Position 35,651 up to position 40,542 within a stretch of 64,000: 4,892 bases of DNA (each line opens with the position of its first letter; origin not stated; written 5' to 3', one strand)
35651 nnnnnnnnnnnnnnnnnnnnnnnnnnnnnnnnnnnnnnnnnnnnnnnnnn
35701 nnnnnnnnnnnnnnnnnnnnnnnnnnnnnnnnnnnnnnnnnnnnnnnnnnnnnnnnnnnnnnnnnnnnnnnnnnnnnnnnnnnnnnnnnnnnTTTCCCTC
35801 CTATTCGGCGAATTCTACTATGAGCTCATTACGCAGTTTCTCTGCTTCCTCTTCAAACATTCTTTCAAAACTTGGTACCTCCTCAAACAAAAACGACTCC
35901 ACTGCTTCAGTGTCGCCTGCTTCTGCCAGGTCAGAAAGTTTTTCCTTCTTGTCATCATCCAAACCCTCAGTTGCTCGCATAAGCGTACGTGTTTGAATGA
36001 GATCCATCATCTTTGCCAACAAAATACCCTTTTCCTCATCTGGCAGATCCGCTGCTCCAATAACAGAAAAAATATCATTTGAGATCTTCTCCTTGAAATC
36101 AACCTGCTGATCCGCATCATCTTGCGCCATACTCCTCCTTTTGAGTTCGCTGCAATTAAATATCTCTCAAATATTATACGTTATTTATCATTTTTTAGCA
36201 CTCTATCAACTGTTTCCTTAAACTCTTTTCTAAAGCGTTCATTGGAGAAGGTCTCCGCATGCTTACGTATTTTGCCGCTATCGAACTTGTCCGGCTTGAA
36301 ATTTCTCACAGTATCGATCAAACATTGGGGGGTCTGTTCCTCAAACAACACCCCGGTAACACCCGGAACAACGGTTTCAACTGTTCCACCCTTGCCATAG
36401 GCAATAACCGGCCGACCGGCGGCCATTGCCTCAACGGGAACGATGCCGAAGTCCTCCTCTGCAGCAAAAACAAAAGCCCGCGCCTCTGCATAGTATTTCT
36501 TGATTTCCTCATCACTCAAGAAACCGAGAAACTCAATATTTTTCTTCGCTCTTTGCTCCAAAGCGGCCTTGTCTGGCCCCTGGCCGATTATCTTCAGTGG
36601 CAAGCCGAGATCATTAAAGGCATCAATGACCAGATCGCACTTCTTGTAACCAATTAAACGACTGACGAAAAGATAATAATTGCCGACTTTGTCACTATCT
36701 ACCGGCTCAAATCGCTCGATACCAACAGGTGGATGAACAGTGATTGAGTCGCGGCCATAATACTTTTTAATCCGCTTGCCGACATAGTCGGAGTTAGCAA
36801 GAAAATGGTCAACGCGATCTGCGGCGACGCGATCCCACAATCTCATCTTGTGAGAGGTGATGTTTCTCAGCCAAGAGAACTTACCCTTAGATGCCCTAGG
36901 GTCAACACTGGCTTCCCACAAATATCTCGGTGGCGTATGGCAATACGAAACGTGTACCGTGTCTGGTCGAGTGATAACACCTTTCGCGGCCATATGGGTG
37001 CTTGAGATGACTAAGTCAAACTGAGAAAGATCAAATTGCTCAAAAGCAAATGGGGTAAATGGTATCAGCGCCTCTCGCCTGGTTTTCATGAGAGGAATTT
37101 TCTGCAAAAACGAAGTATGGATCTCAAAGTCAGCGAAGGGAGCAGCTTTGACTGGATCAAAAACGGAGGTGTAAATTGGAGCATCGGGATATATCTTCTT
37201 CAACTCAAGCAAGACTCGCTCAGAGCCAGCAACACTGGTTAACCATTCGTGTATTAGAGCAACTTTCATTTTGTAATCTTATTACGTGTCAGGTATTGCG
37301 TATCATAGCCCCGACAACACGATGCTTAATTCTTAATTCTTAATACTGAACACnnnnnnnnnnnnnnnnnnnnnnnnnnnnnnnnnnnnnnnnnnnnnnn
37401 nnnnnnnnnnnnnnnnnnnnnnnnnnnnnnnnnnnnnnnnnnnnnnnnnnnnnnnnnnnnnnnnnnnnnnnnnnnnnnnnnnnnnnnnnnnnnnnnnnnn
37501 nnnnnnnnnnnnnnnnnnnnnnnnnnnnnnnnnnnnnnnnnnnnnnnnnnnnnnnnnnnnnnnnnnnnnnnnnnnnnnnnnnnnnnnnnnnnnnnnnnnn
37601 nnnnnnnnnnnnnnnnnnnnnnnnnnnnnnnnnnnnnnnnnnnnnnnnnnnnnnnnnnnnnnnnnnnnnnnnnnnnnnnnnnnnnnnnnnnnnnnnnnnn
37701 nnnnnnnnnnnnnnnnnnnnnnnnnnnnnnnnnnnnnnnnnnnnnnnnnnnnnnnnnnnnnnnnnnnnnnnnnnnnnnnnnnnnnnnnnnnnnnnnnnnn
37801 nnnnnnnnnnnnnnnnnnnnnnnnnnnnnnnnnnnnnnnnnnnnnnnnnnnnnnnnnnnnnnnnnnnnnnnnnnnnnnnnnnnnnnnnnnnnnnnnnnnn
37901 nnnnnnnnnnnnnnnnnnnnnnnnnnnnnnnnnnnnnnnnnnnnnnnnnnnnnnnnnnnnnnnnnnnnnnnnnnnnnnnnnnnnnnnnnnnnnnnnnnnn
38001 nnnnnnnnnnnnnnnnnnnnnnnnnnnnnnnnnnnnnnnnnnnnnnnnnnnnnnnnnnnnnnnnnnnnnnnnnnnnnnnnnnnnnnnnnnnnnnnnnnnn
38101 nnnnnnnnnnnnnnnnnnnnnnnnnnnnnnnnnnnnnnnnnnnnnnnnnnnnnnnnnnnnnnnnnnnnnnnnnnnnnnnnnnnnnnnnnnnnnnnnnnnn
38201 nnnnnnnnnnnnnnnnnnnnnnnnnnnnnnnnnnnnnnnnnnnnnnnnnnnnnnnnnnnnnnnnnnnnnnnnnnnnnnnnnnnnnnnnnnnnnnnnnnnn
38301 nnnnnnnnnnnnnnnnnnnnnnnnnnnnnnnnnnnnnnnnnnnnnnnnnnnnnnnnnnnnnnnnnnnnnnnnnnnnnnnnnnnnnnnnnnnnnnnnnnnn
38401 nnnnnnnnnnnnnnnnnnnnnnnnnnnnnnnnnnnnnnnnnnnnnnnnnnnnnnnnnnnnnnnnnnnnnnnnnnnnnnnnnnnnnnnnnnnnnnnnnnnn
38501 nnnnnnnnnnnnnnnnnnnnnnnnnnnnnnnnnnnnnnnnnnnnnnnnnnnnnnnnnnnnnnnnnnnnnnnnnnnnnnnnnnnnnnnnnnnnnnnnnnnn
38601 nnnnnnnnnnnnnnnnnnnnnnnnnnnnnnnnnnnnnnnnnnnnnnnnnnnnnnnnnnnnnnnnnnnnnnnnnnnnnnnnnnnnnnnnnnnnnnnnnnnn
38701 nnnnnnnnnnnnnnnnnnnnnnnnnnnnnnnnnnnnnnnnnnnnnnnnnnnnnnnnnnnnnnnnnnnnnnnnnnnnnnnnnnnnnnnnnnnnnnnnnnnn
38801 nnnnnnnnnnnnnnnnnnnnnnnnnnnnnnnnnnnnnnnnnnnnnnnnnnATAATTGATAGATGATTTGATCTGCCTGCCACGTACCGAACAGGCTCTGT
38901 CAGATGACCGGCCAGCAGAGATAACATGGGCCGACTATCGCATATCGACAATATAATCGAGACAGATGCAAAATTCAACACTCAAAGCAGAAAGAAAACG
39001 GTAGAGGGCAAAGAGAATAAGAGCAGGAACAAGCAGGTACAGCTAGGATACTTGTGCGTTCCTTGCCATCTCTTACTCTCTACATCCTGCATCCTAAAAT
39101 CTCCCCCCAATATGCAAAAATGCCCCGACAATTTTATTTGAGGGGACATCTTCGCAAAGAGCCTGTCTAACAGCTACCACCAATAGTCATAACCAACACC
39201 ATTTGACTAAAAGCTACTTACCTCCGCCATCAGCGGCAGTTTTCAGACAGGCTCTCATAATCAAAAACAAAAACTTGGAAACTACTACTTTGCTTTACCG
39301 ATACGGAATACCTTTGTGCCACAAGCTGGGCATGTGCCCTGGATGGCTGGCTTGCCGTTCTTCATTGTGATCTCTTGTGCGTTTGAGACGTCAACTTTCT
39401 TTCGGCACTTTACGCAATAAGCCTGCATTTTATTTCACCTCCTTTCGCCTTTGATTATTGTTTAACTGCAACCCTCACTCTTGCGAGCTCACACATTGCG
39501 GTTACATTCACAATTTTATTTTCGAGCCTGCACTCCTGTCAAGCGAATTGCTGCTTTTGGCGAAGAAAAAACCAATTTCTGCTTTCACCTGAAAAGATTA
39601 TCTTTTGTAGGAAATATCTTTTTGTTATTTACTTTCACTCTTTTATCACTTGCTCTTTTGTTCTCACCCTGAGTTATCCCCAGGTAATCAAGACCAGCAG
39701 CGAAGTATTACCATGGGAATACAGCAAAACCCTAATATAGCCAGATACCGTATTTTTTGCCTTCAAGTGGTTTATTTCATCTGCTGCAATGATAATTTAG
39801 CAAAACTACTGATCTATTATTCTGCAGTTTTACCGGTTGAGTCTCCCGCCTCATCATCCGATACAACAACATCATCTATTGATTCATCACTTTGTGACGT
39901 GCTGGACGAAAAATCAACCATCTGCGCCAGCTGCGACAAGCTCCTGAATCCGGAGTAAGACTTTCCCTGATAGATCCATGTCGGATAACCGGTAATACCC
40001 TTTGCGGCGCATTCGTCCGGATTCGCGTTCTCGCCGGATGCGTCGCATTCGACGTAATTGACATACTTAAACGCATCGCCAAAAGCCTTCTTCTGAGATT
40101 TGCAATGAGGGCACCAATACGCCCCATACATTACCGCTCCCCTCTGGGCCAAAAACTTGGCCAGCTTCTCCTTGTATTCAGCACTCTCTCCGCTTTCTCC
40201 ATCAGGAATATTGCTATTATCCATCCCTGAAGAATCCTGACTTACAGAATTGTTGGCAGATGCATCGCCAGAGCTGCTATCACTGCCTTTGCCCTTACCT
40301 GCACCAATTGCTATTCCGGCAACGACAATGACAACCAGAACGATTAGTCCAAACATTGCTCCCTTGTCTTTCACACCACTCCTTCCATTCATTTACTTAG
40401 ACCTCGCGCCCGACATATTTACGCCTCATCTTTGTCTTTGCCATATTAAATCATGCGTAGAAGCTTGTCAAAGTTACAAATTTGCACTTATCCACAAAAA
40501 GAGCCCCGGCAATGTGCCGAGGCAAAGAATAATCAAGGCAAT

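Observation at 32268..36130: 1174-aa glycine-zipper multi-TM protein co-transcribed with a 109-aa highly acidic partner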

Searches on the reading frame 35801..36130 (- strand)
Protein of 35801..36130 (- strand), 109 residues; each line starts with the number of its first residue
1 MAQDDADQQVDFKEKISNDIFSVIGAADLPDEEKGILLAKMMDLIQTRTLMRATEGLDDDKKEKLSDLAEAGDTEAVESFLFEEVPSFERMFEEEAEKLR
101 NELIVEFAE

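Call 4: search_protein_families(library=pfam, proteins=[window:35801-36130:-], max_evalue=1)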
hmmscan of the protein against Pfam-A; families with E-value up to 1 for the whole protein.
window:35801-36130:- (109 aa): 1 family
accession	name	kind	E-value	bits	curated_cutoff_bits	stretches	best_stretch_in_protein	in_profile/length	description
PF18908.5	DUF5663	-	4.5e-05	24.4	23.7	1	25-102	6-83/84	Protein of unknown function (DUF5663)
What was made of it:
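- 35801..36130 (-): Small partner gene: 109-aa acidic (pI 4.1) five-helix protein, Pfam DUF5663. PF18908 at 24.4 bits against a cut-off of 23.7 (call 4).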

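Call 9: find_homologous_proteins(query=window:35801-36130:-, max_evalue=0.001)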
Query window:35801-36130:- (109 aa): 3 proteins with E <= 0.001 among 5 candidates.
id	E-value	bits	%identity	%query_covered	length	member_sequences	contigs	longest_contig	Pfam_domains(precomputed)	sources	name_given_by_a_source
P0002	3.8e-59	215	100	100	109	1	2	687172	PF18908.7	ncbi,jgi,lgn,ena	ncbi:MAG: hypothetical protein WCT32_00850 [Patescibacteria group bacterium]|jgi:hypothetical protei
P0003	3.9e-44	167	77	100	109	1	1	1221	PF18908.7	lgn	-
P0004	3.8e-25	106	51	97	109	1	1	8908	PF18908.7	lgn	-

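Call 10: find_encoding_contigs(protein=P0004, flank=10000)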
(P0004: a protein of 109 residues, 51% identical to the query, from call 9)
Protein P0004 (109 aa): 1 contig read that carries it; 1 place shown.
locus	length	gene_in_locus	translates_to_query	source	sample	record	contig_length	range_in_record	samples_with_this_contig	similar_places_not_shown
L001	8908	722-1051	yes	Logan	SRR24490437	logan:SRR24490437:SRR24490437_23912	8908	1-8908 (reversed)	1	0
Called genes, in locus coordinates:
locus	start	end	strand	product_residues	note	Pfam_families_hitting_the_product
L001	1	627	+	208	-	?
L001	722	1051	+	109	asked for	PF18908:DUF5663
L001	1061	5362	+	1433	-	-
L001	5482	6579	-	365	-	PF00890:FAD_binding_2, PF01266:DAO (weak), PF01494:FAD_binding_3, PF03486:HI0933_like (weak), PF07992:Pyr_redox_2 (weak), PF13450:NAD_binding_8 (faint), PF13738:Pyr_redox_3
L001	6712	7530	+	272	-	-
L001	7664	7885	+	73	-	-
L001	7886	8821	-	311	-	PF03851:UvdE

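Call 11: find_encoding_contigs(protein=P0003, flank=10000)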
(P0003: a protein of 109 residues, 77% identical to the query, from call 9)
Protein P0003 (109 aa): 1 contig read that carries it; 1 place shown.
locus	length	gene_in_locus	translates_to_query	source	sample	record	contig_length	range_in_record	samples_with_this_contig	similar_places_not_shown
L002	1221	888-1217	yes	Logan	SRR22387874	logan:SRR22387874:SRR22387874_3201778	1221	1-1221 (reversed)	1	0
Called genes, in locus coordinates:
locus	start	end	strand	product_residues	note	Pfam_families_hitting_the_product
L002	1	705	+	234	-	?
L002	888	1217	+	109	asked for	PF18908:DUF5663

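Call 18: search_protein_families(library=ncbifam, proteins=[window:35801-36130:-, L001:1061-5359:+], max_evalue=1)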
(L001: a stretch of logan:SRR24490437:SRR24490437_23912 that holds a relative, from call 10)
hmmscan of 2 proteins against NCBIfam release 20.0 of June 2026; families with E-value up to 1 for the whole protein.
window:35801-36130:- (109 aa): 0 families

L001:1061-5359:+ (1433 aa): 5 families
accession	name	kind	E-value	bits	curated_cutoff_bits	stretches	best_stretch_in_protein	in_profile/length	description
TIGR04320.1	Surf_Exclu_PgrA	domain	3.5e-07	29.9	70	2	863-972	247-358/360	SEC10/PgrA surface exclusion domain-containing protein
TIGR02169.1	SMC_prok_A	equivalog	0.00023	19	729.4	1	876-1087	243-452/1165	chromosome segregation protein SMC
TIGR02168.1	SMC_prok_B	equivalog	0.00039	18.3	567.35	1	875-1043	341-876/1181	chromosome segregation protein SMC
NF033930.1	pneumo_PspA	exception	0.17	10.6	850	1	877-1183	163-443/659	pneumococcal surface protein A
NF049857.1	InaC_CT813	equivalog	0.3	11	200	1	875-1034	95-234/241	inclusion membrane protein InaC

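Call 19: search_protein_families(library=phrogs, proteins=[window:35801-36130:-, L001:1061-5359:+], max_evalue=1)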
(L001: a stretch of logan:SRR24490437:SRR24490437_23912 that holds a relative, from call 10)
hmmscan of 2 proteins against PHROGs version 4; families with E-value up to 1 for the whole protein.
window:35801-36130:- (109 aa): 2 families
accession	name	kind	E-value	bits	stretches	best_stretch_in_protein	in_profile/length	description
phrog_9183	-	unknown function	0.017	15.9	1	10-42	2-34/63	-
phrog_18684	-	unknown function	0.14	13.3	1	57-85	11-39/56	-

L001:1061-5359:+ (1433 aa): 3 families
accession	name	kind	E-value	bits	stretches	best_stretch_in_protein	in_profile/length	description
phrog_14706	-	unknown function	0.025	16.2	0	903-983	18-93/97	-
phrog_27189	-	unknown function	0.24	12.8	0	940-962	30-52/78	-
phrog_1389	-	unknown function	0.36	11.8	1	940-1040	12-112/122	-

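Call 23: find_related_loci(query=A1, collection=genome_contigs, flank=7000)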
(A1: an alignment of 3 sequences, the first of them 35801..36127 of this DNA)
Query A1 (108 aa) in genome_contigs; peptide patterns used: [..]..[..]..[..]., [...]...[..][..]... (x = any residue, [..] = any of these).
322 stretches matched a pattern, but none encodes a relative of the query by tblastn (E <= 1e-3).

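Call 53: search_solved_structures(query=A6, max_evalue=10)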
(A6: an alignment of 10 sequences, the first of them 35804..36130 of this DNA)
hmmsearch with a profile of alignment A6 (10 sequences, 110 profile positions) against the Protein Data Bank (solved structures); distinct sequences matched with E-value up to 10: 2.
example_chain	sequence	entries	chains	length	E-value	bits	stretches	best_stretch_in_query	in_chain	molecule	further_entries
8hkx_S13P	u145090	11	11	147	0.15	15.8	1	41-86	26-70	30S ribosomal protein S13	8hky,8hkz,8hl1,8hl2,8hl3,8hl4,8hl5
1ass_A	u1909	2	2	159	0.41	14.4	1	34-94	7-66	THERMOSOME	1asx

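Call 54: search_protein_families(library=padloc, proteins=[window:35801-36130:-], max_evalue=0.1)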
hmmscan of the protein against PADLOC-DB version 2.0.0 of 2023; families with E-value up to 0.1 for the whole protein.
window:35801-36130:- (109 aa): 0 families

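Call 69: find_related_loci(query=A6, collection=metagenome_contigs, flank=6000)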
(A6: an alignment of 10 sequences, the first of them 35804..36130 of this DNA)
Query A6 (109 aa) in metagenome_contigs; peptide patterns used: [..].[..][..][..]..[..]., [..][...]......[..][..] (x = any residue, [..] = any of these).
600 stretches matched a pattern (row limit reached: there are more); 1 encode a relative of the query (tblastn E <= 1e-3); 1 distinct loci.
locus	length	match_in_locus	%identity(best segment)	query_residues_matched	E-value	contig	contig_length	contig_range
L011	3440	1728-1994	35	15-102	1e-9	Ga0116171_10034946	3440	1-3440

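Call 75: predict_structure(alignment_id=A7)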
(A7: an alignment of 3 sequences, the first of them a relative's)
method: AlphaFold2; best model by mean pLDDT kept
length: 109 residues; sequences in the alignment: 3
mean_pLDDT: 86.5   pTM: 0.71
mean pLDDT of the five models: 86.5, 84.5, 83.7, 82.9, 79.8
residues with pLDDT >= 90: 54; 70-90: 45; 50-70: 8; < 50: 2
segments of 3 or more residues with pLDDT < 50: none
pLDDT, mean of each block of 10 residues (from residue 1): 58 89 88 91 91 89 92 87 89 92 85
secondary structure, 60 per line:
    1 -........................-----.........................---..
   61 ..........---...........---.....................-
elements in order: H2-25 H31-55 H59-70 H74-84 H88-108
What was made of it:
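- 35801..36130 (-): AF2 pLDDT 86.5, pTM 0.71, helices 2-25, 31-55, 59-70, 74-84 and 88-108 (call 75).
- On Type III class II chaperone / translocator pair: The protein is 109 aa with five helices (call 75).
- The model is a confident five-helix fold (call 75).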

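Call 78: fold_search(model_id=the predicted structure, library=pdb)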
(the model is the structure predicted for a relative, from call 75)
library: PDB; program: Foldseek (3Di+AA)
matches with E <= 10: 58; with E <= 0.001: 0
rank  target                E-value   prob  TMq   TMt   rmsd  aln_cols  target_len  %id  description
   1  2fcw_A                5.2e-01  0.23  0.27  0.27  11.0       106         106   17  Structure of a Complex Between the Pair of the LDL Receptor Ligand-Binding Modules 3-4 and the Receptor Associated Pro (released 2006-05-16)
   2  8jut_C                2.2e+00  0.10  0.26  0.18  10.6       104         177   15  rat megalin RAP complex (released 2024-06-19)
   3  5xua_C                2.4e+00  0.12  0.29  0.24  13.4       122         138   14  The ligand-free dimer of chemoreceptor MCP2201 ligand binding domain (released 2018-06-27)
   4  5xua_G                2.4e+00  0.09  0.26  0.22  13.4       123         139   17  The ligand-free dimer of chemoreceptor MCP2201 ligand binding domain (released 2018-06-27)
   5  8jxh_D                2.8e+00  0.16  0.33  0.34  11.7        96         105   11  rat megalin RAP complex wingA (released 2024-06-19)
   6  9div_F                2.8e+00  0.11  0.34  0.29  12.5       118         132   17  The crystal structure of de novo designed ChuA binding protein C8 (released 2025-05-21)
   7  5j0l_D                2.8e+00  0.08  0.23  0.22  10.7       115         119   14  De novo design of protein homo-oligomers with modular hydrogen bond network-mediated specificity (released 2016-07-06)
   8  5jsb_B                3.0e+00  0.10  0.29  0.27  12.4       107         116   17  Crystal structure of Mcl1-inhibitor complex (released 2016-11-16)
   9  5xua_H                3.4e+00  0.08  0.28  0.24  13.0       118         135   15  The ligand-free dimer of chemoreceptor MCP2201 ligand binding domain (released 2018-06-27)
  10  5nxa_B                4.0e+00  0.06  0.28  0.09  18.3        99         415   10  Crystal structure of Neanderthal Adenylosuccinate Lyase (ADSL)in complex with its products AICAR and fumarate (released 2018-05-30)
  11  5xua_A                4.3e+00  0.08  0.27  0.22  12.6       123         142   16  The ligand-free dimer of chemoreceptor MCP2201 ligand binding domain (released 2018-06-27)
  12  9div_B                4.8e+00  0.06  0.31  0.26  12.2       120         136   16  The crystal structure of de novo designed ChuA binding protein C8 (released 2025-05-21)
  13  3g4x_C                5.1e+00  0.08  0.32  0.30  13.0       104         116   10  Crystal Structure of NiSOD Y9F mutant (released 2009-04-28)
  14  5xua_B                5.1e+00  0.07  0.28  0.23  13.1       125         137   15  The ligand-free dimer of chemoreceptor MCP2201 ligand binding domain (released 2018-06-27)
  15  7udb_B                5.1e+00  0.06  0.26  0.16  12.3       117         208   19  Cryo-EM structure of a synaptobrevin-Munc18-1-syntaxin-1 complex class 2 (released 2022-04-06)
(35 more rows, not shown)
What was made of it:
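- On Type III class II chaperone / translocator pair: The best PDB fold hit has E 0.52 (call 78).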

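Call 81: fold_search(model_id=the predicted structure, library=viral)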
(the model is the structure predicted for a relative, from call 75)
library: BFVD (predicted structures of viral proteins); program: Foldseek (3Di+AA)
matches with E <= 10: 97; with E <= 0.001: 0
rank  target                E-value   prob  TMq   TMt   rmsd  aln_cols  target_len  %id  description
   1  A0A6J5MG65            8.7e-01  0.12  0.24  0.23  11.2       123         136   15  Uncharacterized protein [uncultured Caudovirales phage]
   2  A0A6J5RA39            1.7e+00  0.12  0.32  0.18   9.8       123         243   13  Uncharacterized protein [uncultured Caudovirales phage]
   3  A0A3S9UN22            1.8e+00  0.15  0.30  0.23  10.5        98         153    7  Uncharacterized protein [Arthrobacter phage Maja]
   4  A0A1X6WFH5            2.2e+00  0.06  0.22  0.10  15.9       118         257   14  (no name in the UniProt tables at hand)
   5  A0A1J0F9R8            2.3e+00  0.09  0.28  0.27  11.1       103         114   17  (no name in the UniProt tables at hand)
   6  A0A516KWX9            3.0e+00  0.12  0.32  0.18  12.2       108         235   13  (no name in the UniProt tables at hand)
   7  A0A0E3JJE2            3.0e+00  0.11  0.31  0.17  10.6        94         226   10  Uncharacterized protein [Streptomyces phage YDN12]
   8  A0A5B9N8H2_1          3.1e+00  0.06  0.24  0.04  22.1       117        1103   22  (no name in the UniProt tables at hand)
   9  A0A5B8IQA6            3.3e+00  0.05  0.22  0.12  14.6       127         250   15  Uncharacterized protein [Mimiviridae sp. ChoanoV1]
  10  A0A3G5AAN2            3.7e+00  0.11  0.29  0.31   9.1        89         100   11  Uncharacterized protein [Hyperionvirus sp.]
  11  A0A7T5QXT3            3.7e+00  0.08  0.32  0.27  13.1       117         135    9  Lipoprotein [Cronobacter phage A24]
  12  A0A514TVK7            4.0e+00  0.13  0.36  0.26  11.8        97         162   12  Uncharacterized protein [Aeromonas phage D3]
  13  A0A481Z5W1            4.2e+00  0.06  0.26  0.15   9.8        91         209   16  Uncharacterized protein [Pithovirus LCPAC103]
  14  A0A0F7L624            4.4e+00  0.08  0.32  0.21  25.9       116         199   11  Uncharacterized protein [uncultured marine virus]
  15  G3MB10                4.4e+00  0.06  0.23  0.23  11.3        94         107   14  Gp630 [Bacillus phage G]
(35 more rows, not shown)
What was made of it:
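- Tried and rejected: The best PDB hit has E 0.52 (RAP) and the best BFVD hit E 0.87, both rejected (calls 78, 81).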

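Call 97: search_protein_families(library=pfam, alignment_id=A6, max_evalue=0.1)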
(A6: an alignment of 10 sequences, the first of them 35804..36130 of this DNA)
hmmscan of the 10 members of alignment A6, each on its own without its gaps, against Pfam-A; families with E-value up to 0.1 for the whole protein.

A. member 1, window:35804-36130:- (109 aa): 1 family
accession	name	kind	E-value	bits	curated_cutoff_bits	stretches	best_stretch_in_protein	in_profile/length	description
PF18908.5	DUF5663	-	4.5e-05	24.4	23.7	1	25-102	6-83/84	Protein of unknown function (DUF5663)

B. families by the number of members that match (of 10 scanned): 10 families
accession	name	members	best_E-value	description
PF18908.5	DUF5663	10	1.7e-09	Protein of unknown function (DUF5663)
PF21186.2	DUF6852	2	0.042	Domain of unknown function (DUF6852)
PF03937.21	Sdh5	1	0.014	Flavinator of succinate dehydrogenase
PF18546.6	MetOD1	1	0.026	Methanogen output domain 1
PF13943.11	WPP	1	0.044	WPP domain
PF08984.16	DUF1858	1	0.059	Domain of unknown function (DUF1858)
PF13911.12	AhpC-TSA_2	1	0.062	AhpC/TSA antioxidant enzyme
PF08343.15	RNR_N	1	0.069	Ribonucleotide reductase N-terminal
PF22181.1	TarS_linker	1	0.07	Glycosyl transferase TarS linker domain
PF14327.11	CSTF2_hinge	1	0.093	Hinge domain of cleavage stimulation factor subunit 2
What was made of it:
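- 35801..36130 (-): All 10 orthologous partners hit PF18908, best E 1.7e-9 (call 97).
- On Pfam DUF5663 (PF18908): All 10 orthologous partners match, best E 1.7e-9 (call 97).
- On Type III class II chaperone / translocator pair: No TPR or other chaperone family appears in Pfam (calls 4, 97).
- Closest known: Pfam DUF5663. Same: The small protein and all nine orthologous partners pass or match this model over 78 of its 84 positions (calls 4, 97).
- Pfam scores are modest, which hints at a broader DUF5663 family (calls 4, 97).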

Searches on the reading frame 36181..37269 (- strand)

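Call 4: search_protein_families(library=pfam, proteins=[window:36181-37269:-], max_evalue=1)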
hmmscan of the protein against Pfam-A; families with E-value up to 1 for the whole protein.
window:36181-37269:- (362 aa): 6 families
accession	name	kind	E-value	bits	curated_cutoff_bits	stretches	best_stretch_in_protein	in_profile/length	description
PF00534.26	Glycos_transf_1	-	9.2e-28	97.4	26.4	1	191-328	10-159/172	Glycosyl transferases group 1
PF13692.12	Glyco_trans_1_4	-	3.5e-24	86.1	27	1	198-322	3-137/142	Glycosyl transferases group 1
PF13439.12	Glyco_transf_4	-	2.2e-09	38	28.5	1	15-180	3-163/170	Glycosyltransferase Family 4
PF20706.3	GT4-conflict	-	0.0026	17.2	26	1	241-301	259-321/385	Family 4 Glycosyltransferase in conflict systems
PF22059.2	GumK_N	-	0.023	15.1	27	1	108-163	61-114/171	Glucuronosyltransferase GumK, N-terminal domain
PF13524.12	Glyco_trans_1_2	-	0.026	14.9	25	1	216-330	7-117/144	Glycosyl transferase-like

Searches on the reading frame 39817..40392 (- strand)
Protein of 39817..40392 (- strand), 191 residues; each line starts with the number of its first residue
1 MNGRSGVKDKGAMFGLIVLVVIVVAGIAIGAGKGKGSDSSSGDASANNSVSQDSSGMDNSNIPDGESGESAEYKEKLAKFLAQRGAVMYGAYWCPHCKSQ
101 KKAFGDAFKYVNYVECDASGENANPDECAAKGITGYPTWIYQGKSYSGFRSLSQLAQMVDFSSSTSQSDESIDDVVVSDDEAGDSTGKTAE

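Call 50: search_protein_families(library=pfam, proteins=[window:39817-40392:-], max_evalue=0.001)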
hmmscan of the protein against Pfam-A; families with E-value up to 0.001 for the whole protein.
window:39817-40392:- (191 aa): 1 family
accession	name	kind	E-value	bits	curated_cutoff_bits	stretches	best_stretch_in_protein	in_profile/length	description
PF00085.26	Thioredoxin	-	3.2e-05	24.3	23.5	1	70-159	7-101/103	Thioredoxin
